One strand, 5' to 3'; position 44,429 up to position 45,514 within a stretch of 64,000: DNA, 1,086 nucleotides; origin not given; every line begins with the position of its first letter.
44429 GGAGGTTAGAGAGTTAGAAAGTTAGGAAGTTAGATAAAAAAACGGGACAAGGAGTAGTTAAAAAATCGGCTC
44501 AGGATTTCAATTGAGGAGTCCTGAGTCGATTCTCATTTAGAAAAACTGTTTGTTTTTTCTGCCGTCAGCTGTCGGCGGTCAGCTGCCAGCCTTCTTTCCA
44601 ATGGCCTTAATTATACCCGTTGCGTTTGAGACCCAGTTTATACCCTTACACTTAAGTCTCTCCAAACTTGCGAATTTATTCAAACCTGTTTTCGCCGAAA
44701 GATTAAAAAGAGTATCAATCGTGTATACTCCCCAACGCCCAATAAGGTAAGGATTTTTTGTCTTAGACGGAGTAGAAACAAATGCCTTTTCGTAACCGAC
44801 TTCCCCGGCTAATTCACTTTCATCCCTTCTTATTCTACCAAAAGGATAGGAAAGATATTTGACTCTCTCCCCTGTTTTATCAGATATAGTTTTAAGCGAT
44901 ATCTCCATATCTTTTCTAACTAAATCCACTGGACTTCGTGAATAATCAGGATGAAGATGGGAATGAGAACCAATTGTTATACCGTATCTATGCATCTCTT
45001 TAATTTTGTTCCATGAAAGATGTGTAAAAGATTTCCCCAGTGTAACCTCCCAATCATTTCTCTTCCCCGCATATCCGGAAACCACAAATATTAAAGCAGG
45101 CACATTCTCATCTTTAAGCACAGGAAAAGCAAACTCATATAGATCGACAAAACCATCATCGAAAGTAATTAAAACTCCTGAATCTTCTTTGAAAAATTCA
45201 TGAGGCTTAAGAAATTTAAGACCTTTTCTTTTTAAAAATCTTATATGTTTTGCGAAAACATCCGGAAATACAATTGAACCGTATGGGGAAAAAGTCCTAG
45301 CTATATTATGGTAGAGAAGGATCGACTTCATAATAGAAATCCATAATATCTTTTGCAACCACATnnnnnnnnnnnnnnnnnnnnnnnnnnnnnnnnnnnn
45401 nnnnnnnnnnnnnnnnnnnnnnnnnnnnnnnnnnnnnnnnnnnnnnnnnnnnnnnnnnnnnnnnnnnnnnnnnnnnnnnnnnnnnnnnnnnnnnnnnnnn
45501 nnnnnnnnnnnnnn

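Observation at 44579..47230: PatA-like acyltransferase + PimA/PIG-A-like GT4 + deacetylase: a bacterial GPI-like glycolipid route?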

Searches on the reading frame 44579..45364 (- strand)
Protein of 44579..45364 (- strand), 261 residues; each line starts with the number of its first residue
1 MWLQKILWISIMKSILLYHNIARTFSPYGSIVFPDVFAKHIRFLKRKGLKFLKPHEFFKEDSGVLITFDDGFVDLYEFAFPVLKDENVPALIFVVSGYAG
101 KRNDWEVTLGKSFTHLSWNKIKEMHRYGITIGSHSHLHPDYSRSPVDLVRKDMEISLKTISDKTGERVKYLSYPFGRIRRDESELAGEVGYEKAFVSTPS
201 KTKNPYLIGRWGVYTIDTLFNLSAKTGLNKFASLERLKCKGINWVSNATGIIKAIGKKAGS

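Call 3: search_protein_families(library=pfam, proteins=[window:44579-45364:-], max_evalue=0.01)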
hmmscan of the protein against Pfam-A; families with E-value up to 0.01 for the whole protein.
window:44579-45364:- (261 aa): 1 family
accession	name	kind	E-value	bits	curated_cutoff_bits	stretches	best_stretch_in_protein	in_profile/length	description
PF01522.26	Polysacc_deac_1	-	1.1e-22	80.7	23.1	1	61-192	6-122/124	Polysaccharide deacetylase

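Call 4: search_protein_families(library=ncbifam, proteins=[window:44579-45364:-], max_evalue=0.01)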
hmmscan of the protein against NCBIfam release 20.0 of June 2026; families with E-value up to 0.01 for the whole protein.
window:44579-45364:- (261 aa): 10 families
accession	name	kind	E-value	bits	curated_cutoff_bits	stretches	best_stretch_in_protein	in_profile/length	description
TIGR03938.2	deacetyl_PgaB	equivalog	2e-18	66.1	321.9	2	15-136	5-143/621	poly-beta-1,6-N-acetyl-D-glucosamine N-deacetylase PgaB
TIGR02764.1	spore_ybaN_pdaB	equivalog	1e-10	41.7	237.4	1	60-194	4-124/191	polysaccharide deacetylase family sporulation protein PdaB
TIGR03933.1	PIA_icaB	equivalog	1e-10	41.5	248.35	1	37-196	40-209/245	intercellular adhesin biosynthesis polysaccharide N-deacetylase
TIGR02884.1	spore_pdaA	equivalog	1e-09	38.5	298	1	63-197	38-159/224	delta-lactam-biosynthetic de-N-acetylase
NF011176.0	PRK14581.1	equivalog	5e-07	28.2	1091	1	61-137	106-187/673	poly-beta-1,6-N-acetyl-D-glucosamine N-deacetylase PgaB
NF011177.0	PRK14582.1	equivalog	6.7e-07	28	923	1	62-135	107-185/671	poly-beta-1,6-N-acetyl-D-glucosamine N-deacetylase PgaB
TIGR04243.1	nodulat_NodB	equivalog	3.3e-05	23.5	240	1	64-192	4-119/197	chitooligosaccharide deacetylase NodB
TIGR02873.1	spore_ylxY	hypoth_equivalog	0.0048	16.1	391.5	1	122-189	131-198/268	probable sporulation protein, polysaccharide deacetylase family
NF045821.1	PgAcgDacpgdA1_Bac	equivalog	0.0053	15.7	400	0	119-188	131-200/282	peptidoglycan-N-acetylglucosamine deacetylase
NF050820.1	PolSacchBiosHfsH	equivalog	0.0095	15.6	400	0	53-181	25-146/249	oligosaccharide deacetylase HfsH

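Call 9: search_solved_structures(query=window:44579-45331:-, max_evalue=0.01, show_alignments=1)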
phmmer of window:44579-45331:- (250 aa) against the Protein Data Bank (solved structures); distinct sequences matched with E-value up to 0.01: 7.
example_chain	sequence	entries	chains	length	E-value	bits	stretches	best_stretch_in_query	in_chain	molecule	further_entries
4wcj_A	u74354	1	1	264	4.3e-15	59.3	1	5-185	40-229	Polysaccharide deacetylase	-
6dq3_A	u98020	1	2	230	3.5e-14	56.3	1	4-183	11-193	Polysaccharide deacetylase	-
5bu6_A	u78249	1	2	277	1.3e-10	44.6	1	53-128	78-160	BpsB (PgaB), Poly-beta-1,6-N-acetyl-D-glucosamine N-deacetylase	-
2j13_A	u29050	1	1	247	5.3e-07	32.7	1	48-186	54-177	POLYSACCHARIDE DEACETYLASE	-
4u10_A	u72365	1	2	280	2.4e-06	30.6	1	50-133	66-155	Poly-beta-1,6-N-acetyl-D-glucosamine N-deacetylase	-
6go1_A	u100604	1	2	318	0.001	21.9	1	4-168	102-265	Polysaccharide deacetylase-like protein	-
3vus_A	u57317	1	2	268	0.0074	19.2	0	50-123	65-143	Poly-beta-1,6-N-acetyl-D-glucosamine N-deacetylase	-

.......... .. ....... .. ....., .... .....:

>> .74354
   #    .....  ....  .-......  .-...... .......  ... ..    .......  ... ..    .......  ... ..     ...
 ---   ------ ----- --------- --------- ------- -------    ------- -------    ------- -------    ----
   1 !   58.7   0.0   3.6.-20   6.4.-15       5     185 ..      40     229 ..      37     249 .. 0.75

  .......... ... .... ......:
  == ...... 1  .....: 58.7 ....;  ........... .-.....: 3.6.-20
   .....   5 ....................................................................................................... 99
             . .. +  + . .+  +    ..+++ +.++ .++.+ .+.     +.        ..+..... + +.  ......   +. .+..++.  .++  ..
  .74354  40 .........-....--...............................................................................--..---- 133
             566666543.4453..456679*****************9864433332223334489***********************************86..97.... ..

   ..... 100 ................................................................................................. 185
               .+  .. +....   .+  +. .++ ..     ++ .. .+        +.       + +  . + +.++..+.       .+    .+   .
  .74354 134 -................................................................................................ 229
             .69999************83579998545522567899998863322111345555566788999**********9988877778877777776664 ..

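Call 69: find_homologous_proteins(query=window:44579-45331:-, max_evalue=1e-10)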
Query window:44579-45331:- (250 aa): 229 proteins with E <= 1e-10 among 823 candidates; the best 120 are listed.
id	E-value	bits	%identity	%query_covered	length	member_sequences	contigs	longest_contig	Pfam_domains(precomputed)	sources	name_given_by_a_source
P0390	5.5e-166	568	100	100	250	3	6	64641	PF01522.27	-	-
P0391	5.5e-142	490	86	98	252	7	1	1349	PF01522.27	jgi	-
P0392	6.8e-142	489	84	100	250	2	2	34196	PF01522.27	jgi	jgi:peptidoglycan/xylan/chitin deacetylase (PgdA/CDA1 family)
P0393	1.4e-141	488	83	99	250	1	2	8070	PF01522.27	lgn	-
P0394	1.3e-140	485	83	98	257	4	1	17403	PF01522.27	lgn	-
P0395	1.6e-140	485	81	99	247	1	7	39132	PF01522.27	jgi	-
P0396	9.2e-140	482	82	98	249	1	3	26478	PF01522.27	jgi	-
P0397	1.3e-139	482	84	98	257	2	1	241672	PF01522.27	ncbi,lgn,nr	ncbi:polysaccharide deacetylase family protein [candidate division WOR-3 bacterium]|nr:polysaccharid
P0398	2.7e-138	478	83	98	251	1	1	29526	PF01522.27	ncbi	-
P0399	4.0e-138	477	82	97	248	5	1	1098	PF01522.27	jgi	-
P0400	2.5e-137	475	83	98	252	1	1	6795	PF01522.27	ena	-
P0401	2.6e-137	474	82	98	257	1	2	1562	PF01522.27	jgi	-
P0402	1.2e-136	472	80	100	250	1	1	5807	PF01522.27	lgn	-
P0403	5.2e-136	470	80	99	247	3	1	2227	PF01522.27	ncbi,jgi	-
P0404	2.4e-135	468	80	100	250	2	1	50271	PF01522.27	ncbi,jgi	-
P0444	5.3e-60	221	45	95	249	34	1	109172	PF01522.27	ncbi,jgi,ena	-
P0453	2.0e-43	167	37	98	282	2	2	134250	PF01522.27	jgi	-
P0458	4.6e-40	156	36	96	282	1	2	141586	PF01522.27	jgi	jgi:peptidoglycan/xylan/chitin deacetylase (PgdA/CDA1 family)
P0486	1.3e-29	122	35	98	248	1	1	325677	PF01522.27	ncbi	-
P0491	6.5e-29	119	32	96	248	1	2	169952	PF01522.27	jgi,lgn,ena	-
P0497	2.4e-27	114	33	94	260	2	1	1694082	PF01522.27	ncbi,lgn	-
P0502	2.2e-26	111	31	96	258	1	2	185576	PF01522.27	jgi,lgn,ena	-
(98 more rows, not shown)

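Call 70: find_encoding_contigs(protein=P0453, flank=7000, max_places=1)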
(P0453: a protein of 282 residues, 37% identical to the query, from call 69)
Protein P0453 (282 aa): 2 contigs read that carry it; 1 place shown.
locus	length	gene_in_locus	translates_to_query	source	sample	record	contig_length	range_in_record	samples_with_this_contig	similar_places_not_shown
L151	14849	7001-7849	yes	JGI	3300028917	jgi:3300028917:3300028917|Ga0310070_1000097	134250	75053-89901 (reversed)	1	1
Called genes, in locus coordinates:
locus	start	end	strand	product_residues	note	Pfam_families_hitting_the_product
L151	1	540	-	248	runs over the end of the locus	-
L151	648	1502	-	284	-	PF13191:AAA_16, PF01637:ATPase_2 (faint), PF13604:AAA_30 (weak), PF13401:AAA_22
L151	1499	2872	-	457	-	-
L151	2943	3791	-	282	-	PF02563:Poly_export, PF10531:SLBB, PF22461:SLBB_2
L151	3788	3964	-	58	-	-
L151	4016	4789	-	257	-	PF02397:Bac_transf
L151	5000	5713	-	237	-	PF02397:Bac_transf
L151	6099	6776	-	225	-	PF04893:Yip1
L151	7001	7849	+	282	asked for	PF01522:Polysacc_deac_1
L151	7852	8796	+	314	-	PF11306:DUF3108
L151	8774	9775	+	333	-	-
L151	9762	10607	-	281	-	PF03808:Glyco_tran_WecG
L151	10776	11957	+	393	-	PF00155:Aminotran_1_2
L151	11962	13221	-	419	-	PF00675:Peptidase_M16, PF05193:Peptidase_M16_C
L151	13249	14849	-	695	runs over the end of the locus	PF01138:RNase_PH, PF03725:RNase_PH_C, PF03726:PNPase, PF01138:RNase_PH, PF00013:KH_1, PF00575:S1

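Call 71: find_encoding_contigs(protein=P0486, flank=7000, max_places=1)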
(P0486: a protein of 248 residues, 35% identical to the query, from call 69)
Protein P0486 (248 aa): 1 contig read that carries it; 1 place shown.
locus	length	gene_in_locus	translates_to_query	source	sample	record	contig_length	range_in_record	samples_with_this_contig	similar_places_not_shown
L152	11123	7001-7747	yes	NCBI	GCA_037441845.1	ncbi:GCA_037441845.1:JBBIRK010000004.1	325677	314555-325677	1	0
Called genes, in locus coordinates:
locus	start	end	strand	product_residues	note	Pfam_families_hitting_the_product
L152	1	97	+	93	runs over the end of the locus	PF04456:DUF503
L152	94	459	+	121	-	PF02033:RBFA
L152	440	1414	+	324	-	PF01368:DHH, PF02272:DHHA1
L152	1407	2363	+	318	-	PF01509:TruB_N, PF16198:TruB_C_2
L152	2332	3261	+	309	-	PF01467:CTP_transf_like (weak), PF06574:FAD_syn, PF01687:Flavokinase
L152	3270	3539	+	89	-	PF00312:Ribosomal_S15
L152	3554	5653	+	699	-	PF01138:RNase_PH, PF03725:RNase_PH_C, PF03726:PNPase, PF01138:RNase_PH, PF00013:KH_1, PF00575:S1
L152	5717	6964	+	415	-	PF00675:Peptidase_M16, PF05193:Peptidase_M16_C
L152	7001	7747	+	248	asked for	PF01522:Polysacc_deac_1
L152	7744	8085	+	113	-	PF04020:Phage_holin_4_2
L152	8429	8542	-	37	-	-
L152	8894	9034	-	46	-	-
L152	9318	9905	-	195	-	-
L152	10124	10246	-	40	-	-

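Call 72: find_encoding_contigs(protein=P0497, flank=7000, max_places=1)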
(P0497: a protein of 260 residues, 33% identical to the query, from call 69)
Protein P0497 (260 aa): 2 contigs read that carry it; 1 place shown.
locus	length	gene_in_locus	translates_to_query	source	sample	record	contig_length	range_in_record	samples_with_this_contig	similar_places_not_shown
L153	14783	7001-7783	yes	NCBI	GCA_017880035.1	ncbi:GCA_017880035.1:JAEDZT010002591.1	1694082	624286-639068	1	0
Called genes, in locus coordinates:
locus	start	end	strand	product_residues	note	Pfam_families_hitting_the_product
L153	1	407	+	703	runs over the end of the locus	PF04760:IF2_N, PF00009:GTP_EFTU, PF00025:Arf, PF00071:Ras, PF01926:MMR_HSR1, PF22042:EF-G_D2, PF11987:IF-2, PF03144:GTP_EFTU_D2, +1 more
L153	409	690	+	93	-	PF04456:DUF503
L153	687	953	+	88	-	PF00381:PTS-HPr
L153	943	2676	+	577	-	PF05524:PEP-utilisers_N, PF00391:PEP-utilizers, PF02896:PEP-utilizers_C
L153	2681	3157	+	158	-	PF02367:TsaE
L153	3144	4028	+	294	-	PF02899:Phage_int_SAM_1, PF13102:Phage_int_SAM_5 (weak), PF00589:Phage_integrase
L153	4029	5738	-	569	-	PF01336:tRNA_anti-codon, PF00152:tRNA-synt_2, PF02938:GAD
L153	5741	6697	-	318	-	PF01040:UbiA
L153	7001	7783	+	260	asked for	PF01522:Polysacc_deac_1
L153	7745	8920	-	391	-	PF22461:SLBB_2 (faint), PF10531:SLBB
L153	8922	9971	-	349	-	PF04551:GcpE, PF26540:GcpE_C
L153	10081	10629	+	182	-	PF00156:Pribosyltran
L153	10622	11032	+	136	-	PF01894:YjbQ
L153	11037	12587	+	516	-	PF00149:Metallophos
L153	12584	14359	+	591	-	PF00009:GTP_EFTU, PF03144:GTP_EFTU_D2, PF14492:EFG_III (weak), PF00679:EFG_C, PF06421:LepA_C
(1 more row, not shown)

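Call 73: find_encoding_contigs(protein=P0444, flank=7000, max_places=1)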
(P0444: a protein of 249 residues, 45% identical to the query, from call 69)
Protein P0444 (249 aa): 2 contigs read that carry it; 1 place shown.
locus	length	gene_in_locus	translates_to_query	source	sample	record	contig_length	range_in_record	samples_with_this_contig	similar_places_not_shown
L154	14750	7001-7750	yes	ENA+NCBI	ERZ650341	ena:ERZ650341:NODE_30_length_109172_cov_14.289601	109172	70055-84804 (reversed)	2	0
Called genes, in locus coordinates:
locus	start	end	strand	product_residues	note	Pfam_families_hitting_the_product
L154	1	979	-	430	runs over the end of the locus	PF00860:Xan_ur_permease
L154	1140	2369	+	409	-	PF00675:Peptidase_M16, PF05193:Peptidase_M16_C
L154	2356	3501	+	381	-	PF00155:Aminotran_1_2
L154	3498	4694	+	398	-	PF00155:Aminotran_1_2, PF00266:Aminotran_5 (weak), PF01053:Cys_Met_Meta_PP (weak)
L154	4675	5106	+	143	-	PF00692:dUTPase, PF22769:DCD (weak)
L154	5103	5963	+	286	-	PF03279:Lip_A_acyltrans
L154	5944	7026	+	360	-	PF20706:GT4-conflict (faint), PF13439:Glyco_transf_4, PF13579:Glyco_trans_4_4, PF00534:Glycos_transf_1, PF13692:Glyco_trans_1_4, PF13524:Glyco_trans_1_2 (weak)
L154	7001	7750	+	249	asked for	PF01522:Polysacc_deac_1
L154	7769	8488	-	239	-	PF03793:PASTA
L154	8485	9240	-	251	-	PF03793:PASTA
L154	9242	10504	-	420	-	PF01029:NusB, PF22458:RsmF-B_ferredox, PF01189:Methyltr_RsmB-F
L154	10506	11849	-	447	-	PF01406:tRNA-synt_1e, PF01921:tRNA-synt_1f (faint), PF09334:tRNA-synt_1g, PF00133:tRNA-synt_1 (faint), PF09334:tRNA-synt_1g (weak), PF09190:DALR_2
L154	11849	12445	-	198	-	-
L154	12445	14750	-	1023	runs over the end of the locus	PF13570:Beta-prop_ACSF4 (weak), PF01839:FG-GAP (faint), PF14783:BBS2_Mid (faint), PF13360:PQQ_2 (weak), PF13570:Beta-prop_ACSF4, PF25292:Beta-prop_CGLA (weak), PF13517:FG-GAP_3 (weak)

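Call 74: find_encoding_contigs(protein=P0458, flank=7000, max_places=1)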
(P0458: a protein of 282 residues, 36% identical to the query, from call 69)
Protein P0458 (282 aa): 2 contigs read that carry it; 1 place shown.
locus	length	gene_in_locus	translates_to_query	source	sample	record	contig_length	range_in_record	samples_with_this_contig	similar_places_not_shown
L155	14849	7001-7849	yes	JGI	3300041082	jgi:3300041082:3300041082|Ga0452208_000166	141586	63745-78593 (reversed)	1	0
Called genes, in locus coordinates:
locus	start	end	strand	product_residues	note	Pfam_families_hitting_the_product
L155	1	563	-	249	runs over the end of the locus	PF01656:CbiA (weak)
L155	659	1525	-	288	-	PF13191:AAA_16, PF13604:AAA_30 (faint), PF01637:ATPase_2 (faint), PF13401:AAA_22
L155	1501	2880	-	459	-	-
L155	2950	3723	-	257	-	PF02563:Poly_export, PF10531:SLBB, PF22461:SLBB_2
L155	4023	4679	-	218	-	PF02397:Bac_transf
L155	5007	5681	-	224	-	PF02397:Bac_transf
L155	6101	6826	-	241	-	PF04893:Yip1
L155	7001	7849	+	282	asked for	PF01522:Polysacc_deac_1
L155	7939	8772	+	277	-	PF11306:DUF3108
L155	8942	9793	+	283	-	PF21570:ArgZ-like_C_2nd (weak)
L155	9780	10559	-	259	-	PF03808:Glyco_tran_WecG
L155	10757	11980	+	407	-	PF00155:Aminotran_1_2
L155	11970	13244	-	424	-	PF00675:Peptidase_M16, PF05193:Peptidase_M16_C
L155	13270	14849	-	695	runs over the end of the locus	PF01138:RNase_PH, PF03725:RNase_PH_C, PF03726:PNPase, PF01138:RNase_PH, PF00013:KH_1, PF00575:S1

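Call 75: find_encoding_contigs(protein=P0491, flank=7000, max_places=1)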
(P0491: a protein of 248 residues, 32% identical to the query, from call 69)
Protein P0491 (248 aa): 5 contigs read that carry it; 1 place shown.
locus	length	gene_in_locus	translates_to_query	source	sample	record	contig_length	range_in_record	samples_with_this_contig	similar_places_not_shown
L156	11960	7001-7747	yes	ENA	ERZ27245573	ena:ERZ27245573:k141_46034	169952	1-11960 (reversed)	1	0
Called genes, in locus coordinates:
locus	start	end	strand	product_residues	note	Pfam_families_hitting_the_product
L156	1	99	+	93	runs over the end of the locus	PF04456:DUF503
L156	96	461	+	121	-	PF02033:RBFA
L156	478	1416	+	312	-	PF01368:DHH, PF02272:DHHA1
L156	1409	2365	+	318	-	PF01509:TruB_N, PF16198:TruB_C_2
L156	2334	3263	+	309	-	PF01467:CTP_transf_like (weak), PF06574:FAD_syn, PF01687:Flavokinase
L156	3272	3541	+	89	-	PF00312:Ribosomal_S15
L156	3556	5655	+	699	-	PF01138:RNase_PH, PF03725:RNase_PH_C, PF03726:PNPase, PF01138:RNase_PH, PF00013:KH_1, PF00575:S1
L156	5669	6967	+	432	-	PF00675:Peptidase_M16, PF05193:Peptidase_M16_C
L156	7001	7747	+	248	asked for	PF01522:Polysacc_deac_1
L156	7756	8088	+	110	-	PF04020:Phage_holin_4_2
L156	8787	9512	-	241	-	PF13276:HTH_21, PF00665:rve, PF13683:rve_3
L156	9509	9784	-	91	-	PF01527:HTH_Tnp_1, PF13518:HTH_28 (weak)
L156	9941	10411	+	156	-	-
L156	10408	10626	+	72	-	-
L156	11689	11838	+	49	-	-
